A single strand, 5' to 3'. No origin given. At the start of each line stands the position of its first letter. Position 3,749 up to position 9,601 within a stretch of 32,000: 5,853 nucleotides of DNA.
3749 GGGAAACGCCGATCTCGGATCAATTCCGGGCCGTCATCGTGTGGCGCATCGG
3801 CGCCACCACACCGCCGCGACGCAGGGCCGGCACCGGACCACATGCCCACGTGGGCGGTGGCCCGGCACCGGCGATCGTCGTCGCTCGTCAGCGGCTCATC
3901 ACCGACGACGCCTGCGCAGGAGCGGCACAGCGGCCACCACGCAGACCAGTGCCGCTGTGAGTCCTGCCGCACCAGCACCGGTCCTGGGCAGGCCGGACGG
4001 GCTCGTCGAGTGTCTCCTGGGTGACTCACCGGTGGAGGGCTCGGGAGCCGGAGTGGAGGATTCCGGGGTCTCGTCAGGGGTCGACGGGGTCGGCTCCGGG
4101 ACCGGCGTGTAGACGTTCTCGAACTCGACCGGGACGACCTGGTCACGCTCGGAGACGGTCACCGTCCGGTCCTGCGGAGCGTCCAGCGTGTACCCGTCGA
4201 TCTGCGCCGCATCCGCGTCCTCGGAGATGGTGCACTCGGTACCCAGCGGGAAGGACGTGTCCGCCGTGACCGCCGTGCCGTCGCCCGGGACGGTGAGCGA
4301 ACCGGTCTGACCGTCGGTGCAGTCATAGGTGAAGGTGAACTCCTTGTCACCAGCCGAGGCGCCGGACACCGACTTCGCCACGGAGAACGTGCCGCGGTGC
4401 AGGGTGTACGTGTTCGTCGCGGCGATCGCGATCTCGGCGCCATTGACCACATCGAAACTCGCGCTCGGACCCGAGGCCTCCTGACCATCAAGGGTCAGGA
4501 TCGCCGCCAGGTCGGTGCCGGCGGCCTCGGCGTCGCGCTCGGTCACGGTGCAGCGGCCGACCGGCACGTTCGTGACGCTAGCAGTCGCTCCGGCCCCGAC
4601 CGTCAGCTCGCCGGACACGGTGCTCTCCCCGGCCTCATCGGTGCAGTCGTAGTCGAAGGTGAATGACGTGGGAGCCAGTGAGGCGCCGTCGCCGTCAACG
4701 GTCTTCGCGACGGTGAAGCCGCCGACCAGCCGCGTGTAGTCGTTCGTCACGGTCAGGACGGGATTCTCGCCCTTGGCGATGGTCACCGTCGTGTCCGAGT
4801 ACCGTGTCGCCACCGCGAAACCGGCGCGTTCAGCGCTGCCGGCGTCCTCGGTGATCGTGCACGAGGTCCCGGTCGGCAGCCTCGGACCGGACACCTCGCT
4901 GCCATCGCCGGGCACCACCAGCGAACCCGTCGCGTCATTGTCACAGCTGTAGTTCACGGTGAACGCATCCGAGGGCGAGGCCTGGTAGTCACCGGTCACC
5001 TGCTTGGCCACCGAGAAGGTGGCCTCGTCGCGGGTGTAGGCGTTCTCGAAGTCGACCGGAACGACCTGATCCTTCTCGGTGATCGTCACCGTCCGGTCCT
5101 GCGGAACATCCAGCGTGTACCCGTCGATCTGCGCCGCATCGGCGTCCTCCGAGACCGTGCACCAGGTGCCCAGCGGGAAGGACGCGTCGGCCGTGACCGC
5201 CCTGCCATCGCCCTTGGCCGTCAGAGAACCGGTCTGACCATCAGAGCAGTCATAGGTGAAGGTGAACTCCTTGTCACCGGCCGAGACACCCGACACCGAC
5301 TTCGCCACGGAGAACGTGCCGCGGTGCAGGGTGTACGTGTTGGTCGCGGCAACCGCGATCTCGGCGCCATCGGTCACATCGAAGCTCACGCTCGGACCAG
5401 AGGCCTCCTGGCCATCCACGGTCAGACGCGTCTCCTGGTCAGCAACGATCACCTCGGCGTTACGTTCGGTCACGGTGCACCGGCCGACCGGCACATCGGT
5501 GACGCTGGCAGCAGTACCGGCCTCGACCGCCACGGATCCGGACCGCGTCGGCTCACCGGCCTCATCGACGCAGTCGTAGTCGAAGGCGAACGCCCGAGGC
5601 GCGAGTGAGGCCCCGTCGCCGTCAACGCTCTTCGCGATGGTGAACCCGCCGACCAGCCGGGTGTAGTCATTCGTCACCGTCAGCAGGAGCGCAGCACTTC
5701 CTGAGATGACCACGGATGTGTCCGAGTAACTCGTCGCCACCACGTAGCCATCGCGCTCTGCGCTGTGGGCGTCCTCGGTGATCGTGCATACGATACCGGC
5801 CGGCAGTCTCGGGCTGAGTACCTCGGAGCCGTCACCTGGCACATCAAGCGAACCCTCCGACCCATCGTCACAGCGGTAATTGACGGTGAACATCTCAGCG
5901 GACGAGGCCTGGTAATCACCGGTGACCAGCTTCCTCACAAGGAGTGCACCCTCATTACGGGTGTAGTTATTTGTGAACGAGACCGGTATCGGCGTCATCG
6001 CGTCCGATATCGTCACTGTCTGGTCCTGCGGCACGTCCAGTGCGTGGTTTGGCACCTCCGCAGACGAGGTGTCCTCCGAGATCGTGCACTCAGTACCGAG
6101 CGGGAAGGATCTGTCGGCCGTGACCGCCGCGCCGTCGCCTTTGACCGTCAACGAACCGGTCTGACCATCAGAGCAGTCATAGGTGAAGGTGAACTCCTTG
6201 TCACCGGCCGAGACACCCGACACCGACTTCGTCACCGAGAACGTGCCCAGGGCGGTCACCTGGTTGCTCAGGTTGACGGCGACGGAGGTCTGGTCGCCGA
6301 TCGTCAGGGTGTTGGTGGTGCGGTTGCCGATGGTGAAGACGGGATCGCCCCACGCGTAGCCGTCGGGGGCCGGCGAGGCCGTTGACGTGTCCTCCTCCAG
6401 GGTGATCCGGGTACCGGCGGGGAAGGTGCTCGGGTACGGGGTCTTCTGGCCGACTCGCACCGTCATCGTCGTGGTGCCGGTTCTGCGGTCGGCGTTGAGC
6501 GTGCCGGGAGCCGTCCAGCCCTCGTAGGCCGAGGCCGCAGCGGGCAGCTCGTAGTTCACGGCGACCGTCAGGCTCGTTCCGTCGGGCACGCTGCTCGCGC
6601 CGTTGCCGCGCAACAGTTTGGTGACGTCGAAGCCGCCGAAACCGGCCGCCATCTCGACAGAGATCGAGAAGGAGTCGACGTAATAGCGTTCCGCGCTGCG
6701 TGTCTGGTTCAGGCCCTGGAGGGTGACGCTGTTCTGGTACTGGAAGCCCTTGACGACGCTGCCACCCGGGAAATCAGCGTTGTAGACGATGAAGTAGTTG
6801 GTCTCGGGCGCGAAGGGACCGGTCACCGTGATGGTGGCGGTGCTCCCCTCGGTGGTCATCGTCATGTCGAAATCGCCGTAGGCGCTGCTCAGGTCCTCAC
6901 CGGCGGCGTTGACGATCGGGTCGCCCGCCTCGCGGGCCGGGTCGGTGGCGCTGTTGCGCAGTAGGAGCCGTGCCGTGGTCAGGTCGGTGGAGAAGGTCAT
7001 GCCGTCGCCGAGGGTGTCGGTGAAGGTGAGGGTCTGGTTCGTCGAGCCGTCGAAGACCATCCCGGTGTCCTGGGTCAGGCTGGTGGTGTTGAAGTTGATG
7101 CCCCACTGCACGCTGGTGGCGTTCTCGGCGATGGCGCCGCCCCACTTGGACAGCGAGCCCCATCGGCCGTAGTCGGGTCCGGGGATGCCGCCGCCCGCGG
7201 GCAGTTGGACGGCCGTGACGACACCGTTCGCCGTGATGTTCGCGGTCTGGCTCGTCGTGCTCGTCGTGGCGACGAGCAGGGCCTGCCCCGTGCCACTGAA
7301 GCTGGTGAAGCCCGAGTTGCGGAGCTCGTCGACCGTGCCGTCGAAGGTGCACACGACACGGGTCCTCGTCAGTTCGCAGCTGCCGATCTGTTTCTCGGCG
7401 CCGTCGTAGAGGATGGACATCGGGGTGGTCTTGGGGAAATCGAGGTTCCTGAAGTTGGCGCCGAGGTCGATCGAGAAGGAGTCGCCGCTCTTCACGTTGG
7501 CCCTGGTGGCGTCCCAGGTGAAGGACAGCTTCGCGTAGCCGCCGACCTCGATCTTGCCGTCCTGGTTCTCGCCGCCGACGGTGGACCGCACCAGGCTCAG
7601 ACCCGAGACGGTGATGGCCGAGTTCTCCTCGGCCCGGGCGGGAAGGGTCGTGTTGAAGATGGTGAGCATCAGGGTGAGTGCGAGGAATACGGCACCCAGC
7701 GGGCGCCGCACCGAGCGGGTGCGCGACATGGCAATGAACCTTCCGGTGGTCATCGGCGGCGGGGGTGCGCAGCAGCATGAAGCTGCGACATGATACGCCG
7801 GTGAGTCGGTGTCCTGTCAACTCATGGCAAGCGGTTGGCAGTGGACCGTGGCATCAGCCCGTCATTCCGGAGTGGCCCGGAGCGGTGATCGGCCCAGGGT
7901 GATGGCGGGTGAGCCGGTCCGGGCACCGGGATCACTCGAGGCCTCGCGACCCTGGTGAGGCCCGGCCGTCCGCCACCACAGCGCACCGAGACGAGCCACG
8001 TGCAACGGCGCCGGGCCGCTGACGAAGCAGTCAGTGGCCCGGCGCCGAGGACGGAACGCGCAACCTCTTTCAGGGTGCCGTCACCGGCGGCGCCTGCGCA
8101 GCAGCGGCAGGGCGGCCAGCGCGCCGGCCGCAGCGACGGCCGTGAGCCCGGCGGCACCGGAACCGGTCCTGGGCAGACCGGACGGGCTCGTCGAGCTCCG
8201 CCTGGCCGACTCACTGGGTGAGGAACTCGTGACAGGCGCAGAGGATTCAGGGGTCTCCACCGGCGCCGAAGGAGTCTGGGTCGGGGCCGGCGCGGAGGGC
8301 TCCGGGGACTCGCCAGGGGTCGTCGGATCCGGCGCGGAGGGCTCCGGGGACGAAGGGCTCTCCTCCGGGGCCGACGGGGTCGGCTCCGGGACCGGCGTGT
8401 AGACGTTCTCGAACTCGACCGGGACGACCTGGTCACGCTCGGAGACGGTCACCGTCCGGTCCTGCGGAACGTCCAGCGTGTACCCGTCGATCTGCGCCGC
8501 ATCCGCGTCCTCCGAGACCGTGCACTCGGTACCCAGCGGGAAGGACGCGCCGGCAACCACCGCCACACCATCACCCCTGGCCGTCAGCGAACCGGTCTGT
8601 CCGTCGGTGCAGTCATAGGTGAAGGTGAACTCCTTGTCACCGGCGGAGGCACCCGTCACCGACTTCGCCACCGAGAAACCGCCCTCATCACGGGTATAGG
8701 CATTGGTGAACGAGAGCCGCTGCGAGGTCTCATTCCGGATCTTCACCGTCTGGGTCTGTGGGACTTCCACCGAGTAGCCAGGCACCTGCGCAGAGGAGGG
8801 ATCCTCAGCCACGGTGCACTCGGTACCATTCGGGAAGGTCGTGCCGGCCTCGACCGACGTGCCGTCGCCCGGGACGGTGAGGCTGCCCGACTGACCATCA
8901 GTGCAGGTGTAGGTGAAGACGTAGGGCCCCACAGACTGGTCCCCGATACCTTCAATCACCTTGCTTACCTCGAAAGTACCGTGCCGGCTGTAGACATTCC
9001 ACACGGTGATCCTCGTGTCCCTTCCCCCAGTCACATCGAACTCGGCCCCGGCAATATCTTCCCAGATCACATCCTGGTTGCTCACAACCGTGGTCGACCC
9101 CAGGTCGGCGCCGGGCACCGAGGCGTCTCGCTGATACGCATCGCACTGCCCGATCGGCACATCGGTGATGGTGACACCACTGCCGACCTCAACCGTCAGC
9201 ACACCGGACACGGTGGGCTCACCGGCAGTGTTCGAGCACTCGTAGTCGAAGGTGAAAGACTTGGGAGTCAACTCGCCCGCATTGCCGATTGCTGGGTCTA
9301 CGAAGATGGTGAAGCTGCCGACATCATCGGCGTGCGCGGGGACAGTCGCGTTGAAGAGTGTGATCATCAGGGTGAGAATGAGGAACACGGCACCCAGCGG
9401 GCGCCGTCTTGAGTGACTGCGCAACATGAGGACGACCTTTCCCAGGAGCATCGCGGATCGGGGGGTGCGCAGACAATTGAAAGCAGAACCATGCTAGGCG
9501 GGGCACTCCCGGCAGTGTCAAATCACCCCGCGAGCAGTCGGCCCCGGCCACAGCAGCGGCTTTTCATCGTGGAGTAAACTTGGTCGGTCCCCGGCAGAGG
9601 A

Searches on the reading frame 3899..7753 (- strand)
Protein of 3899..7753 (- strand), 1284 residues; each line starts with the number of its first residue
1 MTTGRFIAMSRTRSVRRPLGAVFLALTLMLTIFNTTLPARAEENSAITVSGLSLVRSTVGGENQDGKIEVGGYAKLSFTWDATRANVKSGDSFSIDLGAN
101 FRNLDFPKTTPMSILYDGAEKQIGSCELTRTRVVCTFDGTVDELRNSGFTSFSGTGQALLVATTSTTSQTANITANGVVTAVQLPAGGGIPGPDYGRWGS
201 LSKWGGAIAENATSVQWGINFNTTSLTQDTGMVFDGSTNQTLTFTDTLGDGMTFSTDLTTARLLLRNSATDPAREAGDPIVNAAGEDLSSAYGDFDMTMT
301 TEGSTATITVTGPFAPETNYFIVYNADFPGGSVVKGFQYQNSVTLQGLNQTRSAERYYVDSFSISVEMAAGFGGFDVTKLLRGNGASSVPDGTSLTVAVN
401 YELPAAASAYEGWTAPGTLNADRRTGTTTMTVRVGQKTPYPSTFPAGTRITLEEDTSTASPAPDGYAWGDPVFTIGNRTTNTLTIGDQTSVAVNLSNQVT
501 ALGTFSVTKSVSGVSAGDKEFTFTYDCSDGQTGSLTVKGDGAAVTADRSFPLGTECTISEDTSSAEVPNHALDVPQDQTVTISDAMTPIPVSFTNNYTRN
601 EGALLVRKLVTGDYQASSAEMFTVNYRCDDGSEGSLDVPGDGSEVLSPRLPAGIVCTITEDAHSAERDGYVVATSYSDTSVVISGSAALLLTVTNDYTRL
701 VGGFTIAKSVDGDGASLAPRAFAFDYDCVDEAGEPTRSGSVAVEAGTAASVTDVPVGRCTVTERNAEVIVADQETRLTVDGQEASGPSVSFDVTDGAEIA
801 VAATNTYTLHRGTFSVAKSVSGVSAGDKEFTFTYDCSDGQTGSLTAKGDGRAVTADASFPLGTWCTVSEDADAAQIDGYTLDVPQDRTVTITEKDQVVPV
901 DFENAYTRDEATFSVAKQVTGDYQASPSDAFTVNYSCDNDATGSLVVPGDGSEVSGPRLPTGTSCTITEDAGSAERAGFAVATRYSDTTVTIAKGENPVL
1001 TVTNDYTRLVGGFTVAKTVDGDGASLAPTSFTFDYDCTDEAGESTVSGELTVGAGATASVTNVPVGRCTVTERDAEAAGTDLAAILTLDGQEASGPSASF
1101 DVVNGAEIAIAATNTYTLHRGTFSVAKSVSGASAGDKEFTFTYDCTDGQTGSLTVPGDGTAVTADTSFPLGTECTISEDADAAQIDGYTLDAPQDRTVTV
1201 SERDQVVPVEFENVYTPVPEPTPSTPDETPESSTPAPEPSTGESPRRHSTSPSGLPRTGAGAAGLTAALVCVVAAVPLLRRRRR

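Call 58: search_protein_families(library=pfam, proteins=[window:3899-7753:-], max_evalue=0.0001)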
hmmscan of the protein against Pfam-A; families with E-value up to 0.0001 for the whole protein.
window:3899-7753:- (1284 aa): 3 families
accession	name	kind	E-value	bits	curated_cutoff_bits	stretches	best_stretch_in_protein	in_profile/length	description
PF19407.5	DUF5979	-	6.2e-134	438.5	25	8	1013-1117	1-104/104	Domain of unknown function (DUF5979)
PF25548.1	DUF7926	-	1.9e-57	194.7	33.5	1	200-371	3-181/181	Domain of unknown function (DUF7926)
PF24547.1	DUF7601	-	9e-15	55.7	27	0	919-1006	34-116/116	Domain of unknown function (DUF7601)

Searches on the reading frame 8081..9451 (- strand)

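Call 58: search_protein_families(library=pfam, proteins=[window:8081-9451:-], max_evalue=0.0001)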
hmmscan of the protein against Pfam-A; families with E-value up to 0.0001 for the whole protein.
window:8081-9451:- (456 aa): 2 families
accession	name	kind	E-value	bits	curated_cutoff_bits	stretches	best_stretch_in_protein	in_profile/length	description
PF19407.5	DUF5979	-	4.3e-45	153.1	25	3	259-352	1-104/104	Domain of unknown function (DUF5979)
PF24547.1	DUF7601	-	1.4e-05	26.1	27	0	205-252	70-116/116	Domain of unknown function (DUF7601)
